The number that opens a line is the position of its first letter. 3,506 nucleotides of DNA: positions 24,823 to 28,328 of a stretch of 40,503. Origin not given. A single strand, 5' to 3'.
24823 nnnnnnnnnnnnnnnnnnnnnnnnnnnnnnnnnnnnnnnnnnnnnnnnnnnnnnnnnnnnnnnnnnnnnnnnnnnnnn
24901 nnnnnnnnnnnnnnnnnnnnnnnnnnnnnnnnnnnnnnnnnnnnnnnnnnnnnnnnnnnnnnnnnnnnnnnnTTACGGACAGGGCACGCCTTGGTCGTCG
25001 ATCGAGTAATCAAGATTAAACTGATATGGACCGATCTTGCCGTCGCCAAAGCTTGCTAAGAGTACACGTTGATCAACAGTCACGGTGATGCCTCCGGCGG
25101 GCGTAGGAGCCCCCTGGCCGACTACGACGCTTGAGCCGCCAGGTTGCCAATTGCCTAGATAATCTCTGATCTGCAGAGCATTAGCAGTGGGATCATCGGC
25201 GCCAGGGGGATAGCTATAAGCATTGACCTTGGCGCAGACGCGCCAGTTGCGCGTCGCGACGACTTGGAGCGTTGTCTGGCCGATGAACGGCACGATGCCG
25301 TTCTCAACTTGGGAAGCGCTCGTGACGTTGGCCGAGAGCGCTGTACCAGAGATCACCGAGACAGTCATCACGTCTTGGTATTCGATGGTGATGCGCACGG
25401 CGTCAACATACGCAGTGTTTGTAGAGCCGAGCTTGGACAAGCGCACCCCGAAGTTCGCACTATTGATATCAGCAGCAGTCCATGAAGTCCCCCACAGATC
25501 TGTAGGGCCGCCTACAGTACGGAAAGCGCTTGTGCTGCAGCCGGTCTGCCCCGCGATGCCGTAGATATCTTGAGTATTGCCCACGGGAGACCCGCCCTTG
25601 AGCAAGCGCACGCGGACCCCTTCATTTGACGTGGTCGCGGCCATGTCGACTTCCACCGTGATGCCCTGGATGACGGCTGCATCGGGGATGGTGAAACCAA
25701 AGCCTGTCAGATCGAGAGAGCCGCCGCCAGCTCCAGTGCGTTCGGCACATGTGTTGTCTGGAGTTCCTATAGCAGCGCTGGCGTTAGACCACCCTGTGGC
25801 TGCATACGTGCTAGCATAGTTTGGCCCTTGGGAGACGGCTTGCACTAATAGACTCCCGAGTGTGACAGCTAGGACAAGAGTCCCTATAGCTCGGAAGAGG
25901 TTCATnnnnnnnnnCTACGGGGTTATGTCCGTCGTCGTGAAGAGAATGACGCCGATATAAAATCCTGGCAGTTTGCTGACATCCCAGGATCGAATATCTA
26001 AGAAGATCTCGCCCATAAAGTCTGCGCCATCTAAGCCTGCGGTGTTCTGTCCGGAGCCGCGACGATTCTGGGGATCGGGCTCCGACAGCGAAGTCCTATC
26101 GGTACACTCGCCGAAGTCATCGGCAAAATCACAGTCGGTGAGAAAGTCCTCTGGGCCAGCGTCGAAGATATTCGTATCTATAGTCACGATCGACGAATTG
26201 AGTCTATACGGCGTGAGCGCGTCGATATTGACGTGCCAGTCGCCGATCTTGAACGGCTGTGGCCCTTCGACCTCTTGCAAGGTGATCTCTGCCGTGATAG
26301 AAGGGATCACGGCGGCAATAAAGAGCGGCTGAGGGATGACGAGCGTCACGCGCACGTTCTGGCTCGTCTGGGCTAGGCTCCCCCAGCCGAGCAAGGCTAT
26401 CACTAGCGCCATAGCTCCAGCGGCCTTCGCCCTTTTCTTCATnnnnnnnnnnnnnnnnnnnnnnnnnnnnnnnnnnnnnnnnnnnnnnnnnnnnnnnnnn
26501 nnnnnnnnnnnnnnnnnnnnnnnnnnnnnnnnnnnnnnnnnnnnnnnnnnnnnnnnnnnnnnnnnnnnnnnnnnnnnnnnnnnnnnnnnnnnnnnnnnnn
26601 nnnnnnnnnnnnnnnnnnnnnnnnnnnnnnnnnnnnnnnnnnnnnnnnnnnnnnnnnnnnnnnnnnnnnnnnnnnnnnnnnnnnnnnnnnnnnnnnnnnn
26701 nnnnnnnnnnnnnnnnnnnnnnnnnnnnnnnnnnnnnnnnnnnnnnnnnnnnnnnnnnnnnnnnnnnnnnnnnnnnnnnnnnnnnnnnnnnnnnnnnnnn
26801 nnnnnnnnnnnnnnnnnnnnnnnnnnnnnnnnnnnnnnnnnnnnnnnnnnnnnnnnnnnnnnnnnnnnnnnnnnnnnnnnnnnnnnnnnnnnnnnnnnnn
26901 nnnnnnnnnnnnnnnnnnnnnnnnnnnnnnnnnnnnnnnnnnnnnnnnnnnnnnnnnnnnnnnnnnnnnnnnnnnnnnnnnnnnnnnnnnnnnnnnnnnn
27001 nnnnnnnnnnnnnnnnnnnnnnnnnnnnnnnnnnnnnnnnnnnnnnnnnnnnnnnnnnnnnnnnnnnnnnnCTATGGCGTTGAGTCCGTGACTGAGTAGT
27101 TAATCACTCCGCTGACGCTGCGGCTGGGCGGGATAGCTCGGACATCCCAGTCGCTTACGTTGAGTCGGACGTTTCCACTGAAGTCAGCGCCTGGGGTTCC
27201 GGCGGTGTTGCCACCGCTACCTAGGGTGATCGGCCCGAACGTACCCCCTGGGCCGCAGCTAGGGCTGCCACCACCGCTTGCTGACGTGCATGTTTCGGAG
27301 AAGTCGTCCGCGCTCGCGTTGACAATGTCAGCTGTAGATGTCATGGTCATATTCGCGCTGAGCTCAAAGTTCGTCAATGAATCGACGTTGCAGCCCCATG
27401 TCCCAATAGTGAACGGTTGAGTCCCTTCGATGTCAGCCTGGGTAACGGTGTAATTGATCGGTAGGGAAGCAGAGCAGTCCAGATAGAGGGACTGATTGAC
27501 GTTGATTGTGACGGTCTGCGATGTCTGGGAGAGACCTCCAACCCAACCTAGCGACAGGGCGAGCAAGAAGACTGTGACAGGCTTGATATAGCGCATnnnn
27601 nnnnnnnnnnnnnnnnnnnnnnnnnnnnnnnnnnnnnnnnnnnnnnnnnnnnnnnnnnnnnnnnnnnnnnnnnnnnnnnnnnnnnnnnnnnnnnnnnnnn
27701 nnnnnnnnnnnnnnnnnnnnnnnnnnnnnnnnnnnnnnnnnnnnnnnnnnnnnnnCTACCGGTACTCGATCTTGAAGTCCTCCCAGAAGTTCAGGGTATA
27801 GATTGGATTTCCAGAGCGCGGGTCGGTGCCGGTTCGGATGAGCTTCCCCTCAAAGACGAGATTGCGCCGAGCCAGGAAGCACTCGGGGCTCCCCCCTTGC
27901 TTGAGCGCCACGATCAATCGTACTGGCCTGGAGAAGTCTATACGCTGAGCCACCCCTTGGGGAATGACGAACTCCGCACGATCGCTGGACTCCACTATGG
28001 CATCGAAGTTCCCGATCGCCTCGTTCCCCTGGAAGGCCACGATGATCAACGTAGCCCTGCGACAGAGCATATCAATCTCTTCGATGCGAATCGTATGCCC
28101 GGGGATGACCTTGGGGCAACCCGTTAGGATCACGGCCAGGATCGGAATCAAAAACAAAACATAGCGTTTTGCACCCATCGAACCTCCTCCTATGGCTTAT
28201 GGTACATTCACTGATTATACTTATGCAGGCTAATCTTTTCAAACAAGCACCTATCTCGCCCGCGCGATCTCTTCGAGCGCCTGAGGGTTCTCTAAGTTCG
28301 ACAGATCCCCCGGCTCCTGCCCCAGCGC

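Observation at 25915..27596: Three tandem paralogs define a new small secreted Cys-paired protein family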

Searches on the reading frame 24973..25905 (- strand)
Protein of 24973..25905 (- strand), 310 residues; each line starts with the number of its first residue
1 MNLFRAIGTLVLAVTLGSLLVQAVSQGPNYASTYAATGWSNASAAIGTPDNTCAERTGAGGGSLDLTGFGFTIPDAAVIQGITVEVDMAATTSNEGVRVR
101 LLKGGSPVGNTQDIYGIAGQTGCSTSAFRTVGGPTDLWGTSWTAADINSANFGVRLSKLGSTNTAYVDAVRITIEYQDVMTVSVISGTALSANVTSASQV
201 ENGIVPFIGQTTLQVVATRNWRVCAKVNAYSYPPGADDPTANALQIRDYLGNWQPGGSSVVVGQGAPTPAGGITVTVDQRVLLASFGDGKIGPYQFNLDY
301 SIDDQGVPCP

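Call 5: search_protein_families(library=pfam, proteins=[window:24973-25905:-], max_evalue=1)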
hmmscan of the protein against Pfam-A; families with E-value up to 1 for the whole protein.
window:24973-25905:- (310 aa): 0 families

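Call 6: search_protein_families(library=ncbifam, proteins=[window:24973-25905:-], max_evalue=1)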
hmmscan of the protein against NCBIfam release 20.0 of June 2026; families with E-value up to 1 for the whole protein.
window:24973-25905:- (310 aa): 0 families

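Call 49: search_protein_families(library=pfam, alignment_id=A7, max_evalue=10)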
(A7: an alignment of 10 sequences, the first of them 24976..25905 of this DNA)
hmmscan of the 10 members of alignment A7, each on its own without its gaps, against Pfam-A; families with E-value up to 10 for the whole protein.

A. member 1, window:24976-25905:- (310 aa): 0 families

B. families by the number of members that match (of 10 scanned): 4 families
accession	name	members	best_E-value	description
PF01523.21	PmbA_TldD_1st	2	0.49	PmbA/TldA metallopeptidase domain 1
PF18614.7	RNase_II_C_S1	1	0.0069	RNase II-type exonuclease C-terminal S1 domain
PF22646.2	PPP2R1A-like_HEAT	1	0.044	PPP2R1A-like HEAT repeat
PF23785.1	DUF7171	1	0.14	Protein of unknown function (DUF7171)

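Call 50: search_solved_structures(query=A7, max_evalue=10)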
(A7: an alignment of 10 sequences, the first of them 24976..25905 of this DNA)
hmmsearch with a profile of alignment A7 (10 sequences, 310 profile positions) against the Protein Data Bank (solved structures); distinct sequences matched with E-value up to 10: 1.
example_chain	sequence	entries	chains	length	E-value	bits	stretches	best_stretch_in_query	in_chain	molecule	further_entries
8tuk_A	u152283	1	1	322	1.2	11.1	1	244-298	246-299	Activating signal cointegrator 1 complex subunit 1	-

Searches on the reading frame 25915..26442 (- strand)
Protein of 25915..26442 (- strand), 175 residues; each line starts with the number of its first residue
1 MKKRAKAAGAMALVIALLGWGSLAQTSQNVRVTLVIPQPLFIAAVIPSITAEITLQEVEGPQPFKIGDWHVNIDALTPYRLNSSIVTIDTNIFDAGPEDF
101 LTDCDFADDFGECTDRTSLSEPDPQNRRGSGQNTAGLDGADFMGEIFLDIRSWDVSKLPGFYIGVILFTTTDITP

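Call 5: search_protein_families(library=pfam, proteins=[window:25915-26442:-], max_evalue=1)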
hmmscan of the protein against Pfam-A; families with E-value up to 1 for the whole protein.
window:25915-26442:- (175 aa): 0 families

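Call 6: search_protein_families(library=ncbifam, proteins=[window:25915-26442:-], max_evalue=1)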
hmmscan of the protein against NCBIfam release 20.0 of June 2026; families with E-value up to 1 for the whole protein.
window:25915-26442:- (175 aa): 1 family
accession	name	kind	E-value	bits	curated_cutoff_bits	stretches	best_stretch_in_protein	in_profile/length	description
NF010227.0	PRK13682.1-2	equivalog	0.089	12.9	73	1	11-45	11-46/52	hypothetical protein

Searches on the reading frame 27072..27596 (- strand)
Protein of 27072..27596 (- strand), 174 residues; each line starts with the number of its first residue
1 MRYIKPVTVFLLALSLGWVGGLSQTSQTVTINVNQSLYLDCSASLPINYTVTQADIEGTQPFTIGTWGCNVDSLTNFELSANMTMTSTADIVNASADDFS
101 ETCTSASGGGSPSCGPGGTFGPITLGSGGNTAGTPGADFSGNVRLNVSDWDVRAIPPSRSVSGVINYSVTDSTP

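Call 5: search_protein_families(library=pfam, proteins=[window:27072-27596:-], max_evalue=1)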
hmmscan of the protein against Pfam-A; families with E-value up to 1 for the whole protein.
window:27072-27596:- (174 aa): 0 families

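Call 6: search_protein_families(library=ncbifam, proteins=[window:27072-27596:-], max_evalue=1)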
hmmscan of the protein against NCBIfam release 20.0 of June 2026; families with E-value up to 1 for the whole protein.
window:27072-27596:- (174 aa): 0 families

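Call 7: find_homologous_proteins(query=A1, max_evalue=0.01)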
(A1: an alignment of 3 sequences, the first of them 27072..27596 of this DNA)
Query A1 (3 sequences) (174 aa, profile of the alignment): 164 proteins with E <= 0.01 among 6004 candidates; the best 120 are listed.
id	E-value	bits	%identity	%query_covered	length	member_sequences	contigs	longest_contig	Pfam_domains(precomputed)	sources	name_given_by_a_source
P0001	5.0e-87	308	43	94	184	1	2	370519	-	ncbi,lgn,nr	ncbi:MAG: hypothetical protein NZ930_00370 [Candidatus Bipolaricaulota bacterium]|nr:hypothetical pr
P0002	5.0e-86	305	44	94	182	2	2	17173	-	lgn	-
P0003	5.1e-82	292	37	94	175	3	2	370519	-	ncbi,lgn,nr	ncbi:MAG: hypothetical protein NZ930_00375 [Candidatus Bipolaricaulota bacterium]|nr:hypothetical pr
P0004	1.2e-81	291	43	95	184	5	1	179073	-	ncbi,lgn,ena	-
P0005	3.3e-81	289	44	85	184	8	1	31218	-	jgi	jgi:hypothetical protein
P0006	1.8e-80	287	45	85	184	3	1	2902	-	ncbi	-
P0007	2.8e-80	286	44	83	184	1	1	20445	-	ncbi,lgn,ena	-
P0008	5.2e-80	286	43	83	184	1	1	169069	-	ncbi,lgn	-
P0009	3.8e-79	283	45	86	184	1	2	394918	-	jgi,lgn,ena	-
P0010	7.4e-78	279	45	85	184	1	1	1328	-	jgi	jgi:hypothetical protein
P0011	9.1e-78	278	46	74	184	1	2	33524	-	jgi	jgi:hypothetical protein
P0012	1.0e-77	278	45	74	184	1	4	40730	-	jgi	jgi:hypothetical protein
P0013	2.2e-77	277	42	97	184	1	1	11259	-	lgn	-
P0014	2.5e-77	277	44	97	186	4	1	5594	-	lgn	-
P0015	2.8e-77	277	42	91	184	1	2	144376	-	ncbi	-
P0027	2.5e-74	267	42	100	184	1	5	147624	-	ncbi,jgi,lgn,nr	ncbi:hypothetical protein LM604_03990 [Candidatus Acetothermia bacterium]|jgi:hypothetical protein|n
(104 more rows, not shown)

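Call 15: find_encoding_contigs(protein=P0027, flank=10000, max_places=3)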
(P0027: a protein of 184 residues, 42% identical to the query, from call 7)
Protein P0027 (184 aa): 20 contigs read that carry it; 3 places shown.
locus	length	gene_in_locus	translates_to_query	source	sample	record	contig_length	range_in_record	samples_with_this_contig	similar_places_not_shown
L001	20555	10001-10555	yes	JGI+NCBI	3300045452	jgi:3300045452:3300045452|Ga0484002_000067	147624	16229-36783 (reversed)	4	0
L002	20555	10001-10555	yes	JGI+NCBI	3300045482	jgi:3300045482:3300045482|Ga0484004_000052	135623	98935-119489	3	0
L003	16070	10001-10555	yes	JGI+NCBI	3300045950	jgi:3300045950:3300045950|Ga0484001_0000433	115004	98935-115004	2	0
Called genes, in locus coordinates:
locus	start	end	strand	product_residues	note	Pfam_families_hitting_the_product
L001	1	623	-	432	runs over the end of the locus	PF01336:tRNA_anti-codon, PF00152:tRNA-synt_2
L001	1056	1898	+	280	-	PF00850:Hist_deacetyl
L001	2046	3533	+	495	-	PF22025:ThiI_fer, PF02926:THUMP, PF02568:ThiI, PF00581:Rhodanese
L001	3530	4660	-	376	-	PF00162:PGK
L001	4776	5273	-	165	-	PF02577:BFN_dom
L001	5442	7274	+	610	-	PF13522:GATase_6, PF13537:GATase_7, PF01380:SIS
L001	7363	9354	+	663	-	PF16177:ACAS_N, PF00501:AMP-binding, PF13193:AMP-binding_C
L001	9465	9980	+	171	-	-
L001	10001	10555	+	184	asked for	-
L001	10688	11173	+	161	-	-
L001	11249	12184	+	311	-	-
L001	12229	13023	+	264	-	-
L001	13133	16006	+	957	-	PF10633:NPCBM_assoc (faint), PF07495:Y_Y_Y (faint), PF13620:CarboxypepD_reg (faint), PF23619:Ig_VWA7, PF17210:SdrD_B, PF00801:PKD, PF18911:PKD_4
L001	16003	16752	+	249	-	PF22067:Cep192_D3 (faint), PF10633:NPCBM_assoc (weak)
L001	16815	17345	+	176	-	-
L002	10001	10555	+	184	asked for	-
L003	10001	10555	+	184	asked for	-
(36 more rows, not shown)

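Call 16: predict_structure(alignment_id=A2)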
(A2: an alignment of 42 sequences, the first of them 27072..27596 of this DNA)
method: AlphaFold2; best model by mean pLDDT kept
length: 174 residues; sequences in the alignment: 42
mean_pLDDT: 72.0   pTM: 0.63
mean pLDDT of the five models: 72.0, 70.1, 69.9, 60.2, 58.5
residues with pLDDT >= 90: 25; 70-90: 87; 50-70: 25; < 50: 37
segments of 3 or more residues with pLDDT < 50: 1-19, 116-133
pLDDT, mean of each block of 10 residues (from residue 1): 41 46 72 80 85 93 89 76 84 87 66 52 45 61 90 72 86 71
secondary structure, 60 per line:
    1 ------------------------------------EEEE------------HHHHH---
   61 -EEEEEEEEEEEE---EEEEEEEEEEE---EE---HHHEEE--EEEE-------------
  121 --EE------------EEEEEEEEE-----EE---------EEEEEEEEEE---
elements in order: E37-40 H53-57 E62-73 E77-87 E99-101 E104-107 E137-145 E162-171

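Call 18: search_protein_representatives(alignment_id=A2)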
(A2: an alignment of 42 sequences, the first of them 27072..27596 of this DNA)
Query: 42 sequences, 180 profile positions. Proteins with E-value up to 0.001 (for the whole library): 17; up to 1e-10: 9; up to 1e-30: 7. The best 17 are listed.
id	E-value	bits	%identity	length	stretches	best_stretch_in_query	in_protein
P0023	3.0e-78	278.1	-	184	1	2-180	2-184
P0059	3.2e-72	258.5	-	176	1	2-180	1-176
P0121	5.2e-57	208.9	-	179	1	8-180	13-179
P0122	3.5e-51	189.9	-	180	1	1-180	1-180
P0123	3.4e-45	170.4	-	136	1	39-180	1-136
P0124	3.5e-39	150.9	-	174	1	2-180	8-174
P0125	4.3e-33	131.0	-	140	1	2-95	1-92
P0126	3.7e-27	111.7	-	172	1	3-180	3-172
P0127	2.8e-21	92.5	-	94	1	2-73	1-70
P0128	3.2e-10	56.5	-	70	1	2-52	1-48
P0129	1.5e-07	47.8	-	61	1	141-180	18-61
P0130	6.6e-06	42.4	-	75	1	2-56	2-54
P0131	6.8e-06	42.4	-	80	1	98-180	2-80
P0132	1.1e-05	41.7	-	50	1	56-82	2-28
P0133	1.5e-05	41.3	-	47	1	2-46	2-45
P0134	4.3e-04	36.5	-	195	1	13-180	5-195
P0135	5.3e-04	36.2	-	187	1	8-92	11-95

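Call 20: fold_search(model_id=the predicted structure, library=pdb)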
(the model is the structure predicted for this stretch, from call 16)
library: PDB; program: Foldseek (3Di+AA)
matches with E <= 10: 470; with E <= 0.001: 0
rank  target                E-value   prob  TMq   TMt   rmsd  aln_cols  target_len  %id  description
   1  4y2n_C                2.6e-03  0.99  0.37  0.42  12.4       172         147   14  Structure of CFA/I pili major subunit CfaB trimer (released 2016-08-10)
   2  4y2l_B                8.1e-03  0.98  0.40  0.45  11.4       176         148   12  Structure of CFA/I pili major subunit CfaB trimer (released 2016-08-10)
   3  8eht_B                8.6e-03  0.89  0.33  0.33  16.5       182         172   18  Cryo-EM reconstruction of the CS20 bacterial adhesion pili (released 2023-03-22)
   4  4y2l_F                1.2e-02  0.98  0.40  0.45  11.8       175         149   14  Structure of CFA/I pili major subunit CfaB trimer (released 2016-08-10)
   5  9ikj_A                1.6e-02  0.99  0.45  0.35   8.8       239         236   11  Cryo-EM structure of TLP-1a (released 2024-11-13)
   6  8ehs_A                1.7e-02  0.98  0.41  0.48  11.2       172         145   10  Cryo-EM reconstruction of the CS17 bacterial adhesion pili (released 2023-03-22)
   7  4y2l_D                1.7e-02  0.95  0.39  0.43  11.8       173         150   13  Structure of CFA/I pili major subunit CfaB trimer (released 2016-08-10)
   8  9h8b_A0               1.8e-02  0.94  0.40  0.44   9.5       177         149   11  Ex vivo cannulae fiber structure of Pyrodictium abyssi (released 2024-12-18)
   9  5flu_A                1.9e-02  0.87  0.36  0.38  12.0       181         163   11  Structure of a Chaperone-Usher pilus reveals the molecular basis of rod uncoilin (released 2016-01-13)
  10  4y2l_A                2.7e-02  0.87  0.36  0.41  12.3       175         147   11  Structure of CFA/I pili major subunit CfaB trimer (released 2016-08-10)
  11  9ikk_A                2.8e-02  0.93  0.41  0.32   8.6       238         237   12  Cryo-EM structure of TLP-1b (released 2024-11-13)
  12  5jr4_A                2.8e-02  0.75  0.31  0.22   7.5       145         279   13  Crystal structure of FimH A27V/V163A from E. coli UTI89 bound to FimG N-terminal extension (released 2017-02-22)
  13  2uy6_B                3.0e-02  0.85  0.38  0.42   8.3       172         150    9  Crystal structure of the P pilus rod subunit PapA (released 2007-05-29)
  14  2uy6_C                3.0e-02  0.82  0.37  0.41   7.8       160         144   12  Crystal structure of the P pilus rod subunit PapA (released 2007-05-29)
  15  2co3_A                3.2e-02  0.54  0.24  0.29  15.3       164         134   11  Salmonella enterica SafA pilin, head-to-tail swapped dimer of Ntd1 mutant (released 2006-06-27)
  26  7pnb_A                8.3e-02  0.54  0.35  0.34  11.9       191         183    9  Sulfolobus acidocaldarius 0406 filament. (released 2022-09-14)
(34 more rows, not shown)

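Call 27: find_related_loci(query=A2, collection=genome_contigs, flank=10000)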
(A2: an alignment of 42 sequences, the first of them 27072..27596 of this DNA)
Query A2 (174 aa) in genome_contigs; peptide patterns used: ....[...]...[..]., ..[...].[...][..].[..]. (x = any residue, [..] = any of these).
32 stretches matched a pattern; 13 encode a relative of the query (tblastn E <= 1e-3); 11 distinct loci.
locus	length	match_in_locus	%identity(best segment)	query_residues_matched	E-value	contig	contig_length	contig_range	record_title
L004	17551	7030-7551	89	1-174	7e-101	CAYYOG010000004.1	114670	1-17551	MAG TPA_asm: uncultured Thermotogae bacterium isolate binchicken_co40_63 genome assembly, contig: NODE_206_length_114670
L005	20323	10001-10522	86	1-174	3e-98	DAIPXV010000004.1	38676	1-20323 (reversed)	MAG TPA_asm: Candidatus Bipolaricaulota bacterium isolate CTOTU1357 NODE_97_length_38676_cov_4.341136, whole genome shot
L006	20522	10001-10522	88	1-174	7e-89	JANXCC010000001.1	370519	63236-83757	MAG: Candidatus Bipolaricaulota bacterium isolate SKYB55 NODE_1_length_370519_cov_120.800835, whole genome shotgun seque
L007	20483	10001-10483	83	14-174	2e-84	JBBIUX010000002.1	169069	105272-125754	MAG: Candidatus Fraserbacteria bacterium isolate BR2F70218_bin_63 NODE_67_length_169069_cov_5.482, whole genome shotgun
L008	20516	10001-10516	77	1-174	4e-83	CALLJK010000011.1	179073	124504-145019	MAG: Candidatus Bipolaricaulota bacterium isolate S1_Bin_METABAT__319_1 genome assembly, contig: c_000001319163, whole g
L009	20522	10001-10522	90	1-174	3e-80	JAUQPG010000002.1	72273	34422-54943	MAG: Candidatus Bipolaricaulota bacterium isolate GXS.bins.134.201912 NODE_235_length_72273_cov_591.624608, whole genome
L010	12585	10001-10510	70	1-174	1e-74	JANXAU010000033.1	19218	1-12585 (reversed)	MAG: Candidatus Bipolaricaulota bacterium isolate SKYB132 k141_23676, whole genome shotgun sequence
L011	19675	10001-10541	86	1-174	5e-77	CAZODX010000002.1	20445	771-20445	MAG TPA_asm: uncultured Thermotogae bacterium isolate binchicken_co71_26 genome assembly, contig: NODE_1120_length_20445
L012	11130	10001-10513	67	1-174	8e-66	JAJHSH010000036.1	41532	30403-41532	MAG: Candidatus Acetothermia bacterium isolate NSHQ14B.2017.Bin6 k141_148158, whole genome shotgun sequence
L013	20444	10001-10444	59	19-158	3e-43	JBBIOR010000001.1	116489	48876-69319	MAG: Candidatus Fraserbacteria bacterium isolate EPF170215_bin_284 NODE_156_length_116489_cov_13.632977, whole genome sh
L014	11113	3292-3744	51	22-174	3e-31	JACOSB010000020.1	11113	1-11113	MAG: Candidatus Acetothermia bacterium isolate NC_groundwater_7_Pr7_B-0.1um_53_18 FFV18_Bp1_scaffold_150289, whole genom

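Call 51: search_solved_structures(query=A2, max_evalue=10)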
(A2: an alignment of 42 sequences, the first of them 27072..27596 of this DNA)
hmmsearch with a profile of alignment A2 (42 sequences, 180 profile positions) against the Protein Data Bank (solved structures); distinct sequences matched with E-value up to 10: 0.

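Call 74: find_related_loci(query=A10, collection=metagenome_contigs, flank=10000)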
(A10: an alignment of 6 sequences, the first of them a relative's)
Query A10 (180 aa) in metagenome_contigs; peptide patterns used: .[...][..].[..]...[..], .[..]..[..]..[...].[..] (x = any residue, [..] = any of these).
186 stretches matched a pattern; 20 encode a relative of the query (tblastn E <= 1e-3); 20 distinct loci.
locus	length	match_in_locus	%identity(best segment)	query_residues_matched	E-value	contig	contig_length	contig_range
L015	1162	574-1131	48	1-180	2e-45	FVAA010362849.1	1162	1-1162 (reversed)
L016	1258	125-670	48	1-180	9e-43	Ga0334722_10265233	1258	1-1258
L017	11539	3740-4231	49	4-155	4e-41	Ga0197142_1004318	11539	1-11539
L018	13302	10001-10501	49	18-180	2e-40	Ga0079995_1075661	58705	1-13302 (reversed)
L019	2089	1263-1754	48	4-155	4e-40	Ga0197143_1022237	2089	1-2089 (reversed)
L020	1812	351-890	47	1-180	4e-40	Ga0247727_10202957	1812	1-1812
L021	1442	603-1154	46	4-180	2e-40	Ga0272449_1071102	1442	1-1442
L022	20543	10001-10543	46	6-180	2e-39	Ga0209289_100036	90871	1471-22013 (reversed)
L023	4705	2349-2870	43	1-180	6e-39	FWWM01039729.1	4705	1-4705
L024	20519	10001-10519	42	3-180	1e-38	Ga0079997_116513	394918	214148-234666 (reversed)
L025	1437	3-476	50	29-180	3e-39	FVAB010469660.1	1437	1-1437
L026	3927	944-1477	50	1-180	1e-38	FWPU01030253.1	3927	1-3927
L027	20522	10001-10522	41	1-180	1e-36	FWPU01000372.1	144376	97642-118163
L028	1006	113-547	50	18-155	4e-37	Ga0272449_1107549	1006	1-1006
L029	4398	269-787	42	2-180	1e-33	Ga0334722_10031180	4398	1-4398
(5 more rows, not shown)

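Call 80: search_protein_families(library=pfam, alignment_id=A2, max_evalue=10)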
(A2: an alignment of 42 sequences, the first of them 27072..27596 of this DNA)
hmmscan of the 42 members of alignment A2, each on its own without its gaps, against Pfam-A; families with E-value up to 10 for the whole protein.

A. member 1, window:27072-27596:- (174 aa): 0 families

B. families by the number of members that match (of 42 scanned): 5 families
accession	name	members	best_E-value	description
PF06766.16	Hydrophobin_2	6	0.072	Fungal hydrophobin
PF01766.23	Birna_VP2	2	0.036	Birnavirus VP2 protein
PF22402.2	Coat_P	1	0.028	Coat protein, P (projecting) domain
PF05848.17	CtsR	1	0.21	CtsR N-terminal HTH domain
PF25549.1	DUF7927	1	0.73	Domain of unknown function (DUF7927)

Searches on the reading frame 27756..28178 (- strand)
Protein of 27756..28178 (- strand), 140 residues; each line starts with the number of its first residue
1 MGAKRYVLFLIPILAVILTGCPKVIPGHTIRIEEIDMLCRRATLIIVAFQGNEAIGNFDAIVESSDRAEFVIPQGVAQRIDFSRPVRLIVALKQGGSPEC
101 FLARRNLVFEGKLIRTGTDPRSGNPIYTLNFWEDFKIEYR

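Call 5: search_protein_families(library=pfam, proteins=[window:27756-28178:-], max_evalue=1)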
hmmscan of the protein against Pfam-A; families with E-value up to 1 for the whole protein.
window:27756-28178:- (140 aa): 1 family
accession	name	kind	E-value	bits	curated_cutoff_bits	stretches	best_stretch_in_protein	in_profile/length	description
PF20897.3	DUF6846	-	0.13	13.4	27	1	21-73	6-57/93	Domain of unknown function (DUF6846)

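Call 6: search_protein_families(library=ncbifam, proteins=[window:27756-28178:-], max_evalue=1)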
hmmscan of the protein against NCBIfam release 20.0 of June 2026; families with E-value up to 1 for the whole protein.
window:27756-28178:- (140 aa): 0 families
